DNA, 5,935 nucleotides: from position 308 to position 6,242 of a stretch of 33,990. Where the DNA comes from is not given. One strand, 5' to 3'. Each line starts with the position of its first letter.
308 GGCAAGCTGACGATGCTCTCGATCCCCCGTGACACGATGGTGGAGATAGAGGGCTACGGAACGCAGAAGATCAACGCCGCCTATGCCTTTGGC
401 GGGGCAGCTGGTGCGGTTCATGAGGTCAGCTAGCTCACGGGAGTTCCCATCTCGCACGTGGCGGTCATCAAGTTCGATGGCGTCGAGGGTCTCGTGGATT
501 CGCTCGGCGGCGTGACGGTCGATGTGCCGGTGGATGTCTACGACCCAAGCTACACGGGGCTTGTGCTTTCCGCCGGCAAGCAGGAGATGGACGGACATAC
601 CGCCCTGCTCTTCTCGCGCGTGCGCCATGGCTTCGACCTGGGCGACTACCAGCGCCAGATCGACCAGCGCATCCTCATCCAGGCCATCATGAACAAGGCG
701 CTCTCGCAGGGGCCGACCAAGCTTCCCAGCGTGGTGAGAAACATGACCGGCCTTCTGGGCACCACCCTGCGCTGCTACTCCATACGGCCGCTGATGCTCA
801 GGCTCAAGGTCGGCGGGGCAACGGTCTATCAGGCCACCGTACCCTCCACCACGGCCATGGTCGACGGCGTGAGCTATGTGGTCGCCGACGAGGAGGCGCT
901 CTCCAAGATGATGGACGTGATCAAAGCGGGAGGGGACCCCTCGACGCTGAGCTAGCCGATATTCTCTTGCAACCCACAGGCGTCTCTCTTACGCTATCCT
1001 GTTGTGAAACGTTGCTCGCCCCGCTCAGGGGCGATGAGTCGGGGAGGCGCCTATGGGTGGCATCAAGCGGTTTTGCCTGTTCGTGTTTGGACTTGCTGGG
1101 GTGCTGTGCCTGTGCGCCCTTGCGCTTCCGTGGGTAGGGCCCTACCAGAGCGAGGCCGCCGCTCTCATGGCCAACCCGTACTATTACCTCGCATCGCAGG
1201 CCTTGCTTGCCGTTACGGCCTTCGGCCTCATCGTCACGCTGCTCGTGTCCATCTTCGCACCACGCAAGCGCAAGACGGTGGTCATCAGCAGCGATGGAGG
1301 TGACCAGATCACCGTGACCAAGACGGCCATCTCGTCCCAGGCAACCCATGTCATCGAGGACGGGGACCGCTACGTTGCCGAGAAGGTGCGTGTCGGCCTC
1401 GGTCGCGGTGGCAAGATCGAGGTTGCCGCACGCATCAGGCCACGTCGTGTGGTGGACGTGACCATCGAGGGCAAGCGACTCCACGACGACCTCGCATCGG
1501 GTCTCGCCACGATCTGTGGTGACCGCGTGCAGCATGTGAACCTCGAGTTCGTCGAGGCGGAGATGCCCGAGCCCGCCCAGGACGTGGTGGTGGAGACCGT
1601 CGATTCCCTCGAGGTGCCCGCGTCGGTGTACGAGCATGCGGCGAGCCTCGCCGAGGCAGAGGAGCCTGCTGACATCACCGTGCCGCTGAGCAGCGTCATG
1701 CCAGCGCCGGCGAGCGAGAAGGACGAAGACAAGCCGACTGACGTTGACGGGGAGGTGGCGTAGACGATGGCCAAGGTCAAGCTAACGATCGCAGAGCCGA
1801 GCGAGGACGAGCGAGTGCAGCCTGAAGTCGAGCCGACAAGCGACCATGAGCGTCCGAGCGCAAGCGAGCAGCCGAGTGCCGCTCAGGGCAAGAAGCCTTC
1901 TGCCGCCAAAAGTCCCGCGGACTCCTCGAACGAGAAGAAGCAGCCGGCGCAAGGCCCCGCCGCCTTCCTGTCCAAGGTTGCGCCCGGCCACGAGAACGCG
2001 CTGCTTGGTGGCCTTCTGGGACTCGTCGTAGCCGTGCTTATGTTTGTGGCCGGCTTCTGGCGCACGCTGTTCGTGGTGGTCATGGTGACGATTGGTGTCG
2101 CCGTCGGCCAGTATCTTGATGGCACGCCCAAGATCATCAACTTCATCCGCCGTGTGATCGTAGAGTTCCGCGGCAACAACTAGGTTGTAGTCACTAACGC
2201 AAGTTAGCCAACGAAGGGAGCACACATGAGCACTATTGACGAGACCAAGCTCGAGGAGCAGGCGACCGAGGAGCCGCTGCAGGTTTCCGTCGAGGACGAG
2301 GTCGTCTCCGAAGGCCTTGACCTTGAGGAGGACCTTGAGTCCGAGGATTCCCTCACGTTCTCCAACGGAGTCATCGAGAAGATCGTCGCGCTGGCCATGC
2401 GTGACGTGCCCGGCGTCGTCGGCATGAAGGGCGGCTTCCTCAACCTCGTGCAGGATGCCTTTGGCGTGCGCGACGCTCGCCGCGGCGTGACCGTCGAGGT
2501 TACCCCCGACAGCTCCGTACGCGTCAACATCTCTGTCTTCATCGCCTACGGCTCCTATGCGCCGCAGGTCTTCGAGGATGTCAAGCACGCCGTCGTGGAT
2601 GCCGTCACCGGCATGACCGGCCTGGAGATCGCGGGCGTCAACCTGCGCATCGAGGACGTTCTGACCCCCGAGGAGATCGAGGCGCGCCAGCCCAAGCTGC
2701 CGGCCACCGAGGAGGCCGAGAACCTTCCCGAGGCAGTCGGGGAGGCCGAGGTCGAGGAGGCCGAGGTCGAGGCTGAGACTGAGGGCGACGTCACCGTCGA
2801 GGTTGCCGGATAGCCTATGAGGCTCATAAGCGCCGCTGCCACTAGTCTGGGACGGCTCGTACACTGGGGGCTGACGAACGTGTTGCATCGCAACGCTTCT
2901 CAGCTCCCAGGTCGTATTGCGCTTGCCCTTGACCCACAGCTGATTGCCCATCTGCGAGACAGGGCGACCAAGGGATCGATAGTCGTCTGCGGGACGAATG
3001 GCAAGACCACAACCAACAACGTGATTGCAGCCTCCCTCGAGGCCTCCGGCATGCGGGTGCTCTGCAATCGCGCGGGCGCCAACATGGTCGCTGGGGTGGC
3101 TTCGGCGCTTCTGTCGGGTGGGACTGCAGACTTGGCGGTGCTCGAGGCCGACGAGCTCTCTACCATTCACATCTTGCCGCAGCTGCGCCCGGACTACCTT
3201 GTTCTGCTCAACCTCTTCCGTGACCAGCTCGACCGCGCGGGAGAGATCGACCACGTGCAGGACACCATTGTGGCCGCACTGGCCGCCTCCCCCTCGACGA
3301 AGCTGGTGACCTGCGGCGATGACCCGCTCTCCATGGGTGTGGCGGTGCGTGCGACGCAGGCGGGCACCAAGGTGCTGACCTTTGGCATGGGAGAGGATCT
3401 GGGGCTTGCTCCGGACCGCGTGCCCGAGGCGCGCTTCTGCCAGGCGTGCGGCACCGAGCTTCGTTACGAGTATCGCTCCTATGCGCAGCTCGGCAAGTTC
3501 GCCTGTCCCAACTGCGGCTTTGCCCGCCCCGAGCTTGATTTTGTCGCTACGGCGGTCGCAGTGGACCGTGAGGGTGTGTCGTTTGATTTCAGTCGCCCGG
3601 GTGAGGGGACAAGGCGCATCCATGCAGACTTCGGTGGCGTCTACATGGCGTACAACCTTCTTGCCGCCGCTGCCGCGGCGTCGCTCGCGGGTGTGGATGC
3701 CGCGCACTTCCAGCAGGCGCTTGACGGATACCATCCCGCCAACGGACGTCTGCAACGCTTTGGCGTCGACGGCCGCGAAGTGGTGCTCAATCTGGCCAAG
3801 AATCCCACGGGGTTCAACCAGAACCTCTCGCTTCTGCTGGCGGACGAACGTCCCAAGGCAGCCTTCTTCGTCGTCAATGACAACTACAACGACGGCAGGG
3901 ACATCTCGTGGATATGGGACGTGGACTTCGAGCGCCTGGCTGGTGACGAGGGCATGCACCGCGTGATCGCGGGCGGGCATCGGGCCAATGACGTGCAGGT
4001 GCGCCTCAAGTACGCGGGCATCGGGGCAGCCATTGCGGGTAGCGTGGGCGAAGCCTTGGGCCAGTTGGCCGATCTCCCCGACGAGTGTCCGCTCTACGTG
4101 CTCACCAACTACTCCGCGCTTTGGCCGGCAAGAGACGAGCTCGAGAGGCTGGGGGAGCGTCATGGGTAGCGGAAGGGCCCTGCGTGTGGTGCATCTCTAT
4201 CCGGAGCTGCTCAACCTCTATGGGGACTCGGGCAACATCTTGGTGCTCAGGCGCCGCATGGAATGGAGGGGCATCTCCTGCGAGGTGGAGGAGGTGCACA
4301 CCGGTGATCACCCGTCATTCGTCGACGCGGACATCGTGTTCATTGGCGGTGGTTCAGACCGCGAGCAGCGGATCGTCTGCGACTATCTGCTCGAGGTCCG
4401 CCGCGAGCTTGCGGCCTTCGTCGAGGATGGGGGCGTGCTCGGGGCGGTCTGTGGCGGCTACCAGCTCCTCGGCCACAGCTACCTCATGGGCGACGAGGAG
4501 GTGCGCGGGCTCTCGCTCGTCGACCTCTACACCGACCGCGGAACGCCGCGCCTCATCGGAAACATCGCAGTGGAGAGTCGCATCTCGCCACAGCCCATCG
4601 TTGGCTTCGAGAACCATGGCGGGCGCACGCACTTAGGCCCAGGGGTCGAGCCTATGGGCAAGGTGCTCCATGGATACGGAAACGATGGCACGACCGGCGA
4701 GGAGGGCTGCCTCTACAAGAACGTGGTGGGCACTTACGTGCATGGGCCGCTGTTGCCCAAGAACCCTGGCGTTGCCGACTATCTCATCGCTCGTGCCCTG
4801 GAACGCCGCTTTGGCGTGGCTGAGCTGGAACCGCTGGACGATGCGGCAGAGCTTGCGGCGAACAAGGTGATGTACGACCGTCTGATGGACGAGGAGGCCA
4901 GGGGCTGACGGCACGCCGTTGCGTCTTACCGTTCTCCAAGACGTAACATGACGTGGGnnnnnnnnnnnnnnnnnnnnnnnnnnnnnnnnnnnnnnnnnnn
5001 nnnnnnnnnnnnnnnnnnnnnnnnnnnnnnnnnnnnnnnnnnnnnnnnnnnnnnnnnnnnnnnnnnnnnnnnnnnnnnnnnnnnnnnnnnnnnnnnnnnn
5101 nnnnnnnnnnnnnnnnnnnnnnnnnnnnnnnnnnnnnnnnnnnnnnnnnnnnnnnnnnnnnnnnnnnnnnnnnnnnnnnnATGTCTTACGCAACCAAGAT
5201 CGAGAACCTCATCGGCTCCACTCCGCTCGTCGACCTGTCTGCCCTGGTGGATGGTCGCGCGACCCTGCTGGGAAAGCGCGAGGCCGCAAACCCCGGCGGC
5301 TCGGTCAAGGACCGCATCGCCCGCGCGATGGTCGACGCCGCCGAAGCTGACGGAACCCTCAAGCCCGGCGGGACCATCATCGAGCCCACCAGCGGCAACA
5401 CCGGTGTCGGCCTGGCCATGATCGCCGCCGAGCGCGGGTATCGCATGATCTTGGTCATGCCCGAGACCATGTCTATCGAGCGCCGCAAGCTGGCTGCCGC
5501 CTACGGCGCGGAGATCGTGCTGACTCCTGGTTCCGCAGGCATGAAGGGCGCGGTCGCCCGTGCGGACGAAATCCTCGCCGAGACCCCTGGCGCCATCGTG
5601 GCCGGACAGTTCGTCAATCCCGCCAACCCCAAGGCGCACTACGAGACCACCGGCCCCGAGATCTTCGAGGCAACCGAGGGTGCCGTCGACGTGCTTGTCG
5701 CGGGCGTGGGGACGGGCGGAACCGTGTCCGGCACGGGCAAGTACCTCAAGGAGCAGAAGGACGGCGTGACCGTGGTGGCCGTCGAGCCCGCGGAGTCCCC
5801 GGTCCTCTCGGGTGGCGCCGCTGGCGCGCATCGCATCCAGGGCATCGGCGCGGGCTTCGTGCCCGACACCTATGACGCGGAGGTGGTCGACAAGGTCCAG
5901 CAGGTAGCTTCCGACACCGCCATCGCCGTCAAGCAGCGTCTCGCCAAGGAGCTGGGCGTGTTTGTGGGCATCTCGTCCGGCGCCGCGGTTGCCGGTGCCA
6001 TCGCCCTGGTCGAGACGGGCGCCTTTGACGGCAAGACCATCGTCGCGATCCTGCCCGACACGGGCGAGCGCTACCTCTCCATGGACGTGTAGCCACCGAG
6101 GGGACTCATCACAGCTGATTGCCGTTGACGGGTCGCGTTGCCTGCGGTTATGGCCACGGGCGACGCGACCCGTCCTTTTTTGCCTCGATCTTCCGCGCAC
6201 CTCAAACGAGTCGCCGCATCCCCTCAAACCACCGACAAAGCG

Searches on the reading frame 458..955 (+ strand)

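Call 77: search_protein_families(library=pfam, proteins=[window:458-955:+], max_evalue=0.001)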
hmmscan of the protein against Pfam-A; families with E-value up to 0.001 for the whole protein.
window:458-955:+ (165 aa): 1 family
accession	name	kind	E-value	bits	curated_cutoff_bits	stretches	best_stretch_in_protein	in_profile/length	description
PF03816.19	LytR_cpsA_psr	-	6.9e-21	75.4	24.6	1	2-82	69-149/150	LytR_cpsA_psr family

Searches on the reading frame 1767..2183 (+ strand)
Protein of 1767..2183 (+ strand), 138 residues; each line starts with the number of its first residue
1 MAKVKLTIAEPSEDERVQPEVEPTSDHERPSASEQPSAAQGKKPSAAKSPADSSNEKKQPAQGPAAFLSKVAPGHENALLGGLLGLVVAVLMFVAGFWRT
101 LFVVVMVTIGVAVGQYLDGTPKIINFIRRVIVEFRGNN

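Call 77: search_protein_families(library=pfam, proteins=[window:1767-2183:+], max_evalue=0.001)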
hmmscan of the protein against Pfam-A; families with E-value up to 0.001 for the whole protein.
window:1767-2183:+ (138 aa): 1 family
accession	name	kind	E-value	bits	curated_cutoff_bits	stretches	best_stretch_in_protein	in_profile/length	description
PF10031.14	DUF2273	-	2.2e-14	53.7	25.4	1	75-118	5-48/48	Small integral membrane protein (DUF2273)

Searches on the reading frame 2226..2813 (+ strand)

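Call 77: search_protein_families(library=pfam, proteins=[window:2226-2813:+], max_evalue=0.001)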
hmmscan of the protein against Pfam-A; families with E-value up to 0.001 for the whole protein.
window:2226-2813:+ (195 aa): 1 family
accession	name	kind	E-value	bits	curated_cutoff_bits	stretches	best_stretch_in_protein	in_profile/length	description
PF03780.18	Asp23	-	1.8e-24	86.7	28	1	42-145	4-107/108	Asp23 family, cell envelope-related function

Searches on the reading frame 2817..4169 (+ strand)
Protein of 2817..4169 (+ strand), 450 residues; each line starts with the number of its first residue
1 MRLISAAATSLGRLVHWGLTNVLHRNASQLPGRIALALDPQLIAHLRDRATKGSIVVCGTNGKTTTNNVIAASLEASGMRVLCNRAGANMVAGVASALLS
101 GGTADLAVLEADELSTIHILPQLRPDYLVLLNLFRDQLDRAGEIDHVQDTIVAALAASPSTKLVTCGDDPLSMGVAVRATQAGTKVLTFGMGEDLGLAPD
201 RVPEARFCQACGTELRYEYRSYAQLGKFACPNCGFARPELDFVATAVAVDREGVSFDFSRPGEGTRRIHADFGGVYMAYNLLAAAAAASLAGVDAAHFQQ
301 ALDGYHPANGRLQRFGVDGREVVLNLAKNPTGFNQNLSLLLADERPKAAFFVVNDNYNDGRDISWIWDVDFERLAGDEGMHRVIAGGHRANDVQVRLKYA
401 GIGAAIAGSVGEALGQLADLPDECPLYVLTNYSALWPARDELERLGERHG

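Call 77: search_protein_families(library=pfam, proteins=[window:2817-4169:+], max_evalue=0.001)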
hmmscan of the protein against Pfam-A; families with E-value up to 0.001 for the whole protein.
window:2817-4169:+ (450 aa): 3 families
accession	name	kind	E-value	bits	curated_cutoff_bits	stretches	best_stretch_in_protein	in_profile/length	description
PF08353.15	MurT_C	-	9.4e-31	106.5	25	1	326-435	1-110/110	MurT ligase C-terminal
PF08245.18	Mur_ligase_M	-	3.6e-14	53.6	24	1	57-195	1-151/200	Mur ligase middle domain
PF12773.13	DZR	-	0.00031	21.3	27.3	1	203-235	10-32/45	Double zinc ribbon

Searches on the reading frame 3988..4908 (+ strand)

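Call 77: search_protein_families(library=pfam, proteins=[window:3988-4908:+], max_evalue=0.001)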
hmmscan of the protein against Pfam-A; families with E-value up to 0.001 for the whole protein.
window:3988-4908:+ (306 aa): 1 family
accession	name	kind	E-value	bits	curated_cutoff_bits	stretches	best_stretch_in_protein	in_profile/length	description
PF07685.20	GATase_3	-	5e-36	124.6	27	1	66-259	1-195/196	CobB/CobQ-like glutamine amidotransferase domain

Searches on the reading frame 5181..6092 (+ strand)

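Call 77: search_protein_families(library=pfam, proteins=[window:5181-6092:+], max_evalue=0.001)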
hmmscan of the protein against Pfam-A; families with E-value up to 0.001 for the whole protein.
window:5181-6092:+ (303 aa): 1 family
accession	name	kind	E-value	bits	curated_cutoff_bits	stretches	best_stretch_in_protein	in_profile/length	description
PF00291.31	PALP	-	1.5e-70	238.3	35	1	8-293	2-295/295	Pyridoxal-phosphate dependent enzyme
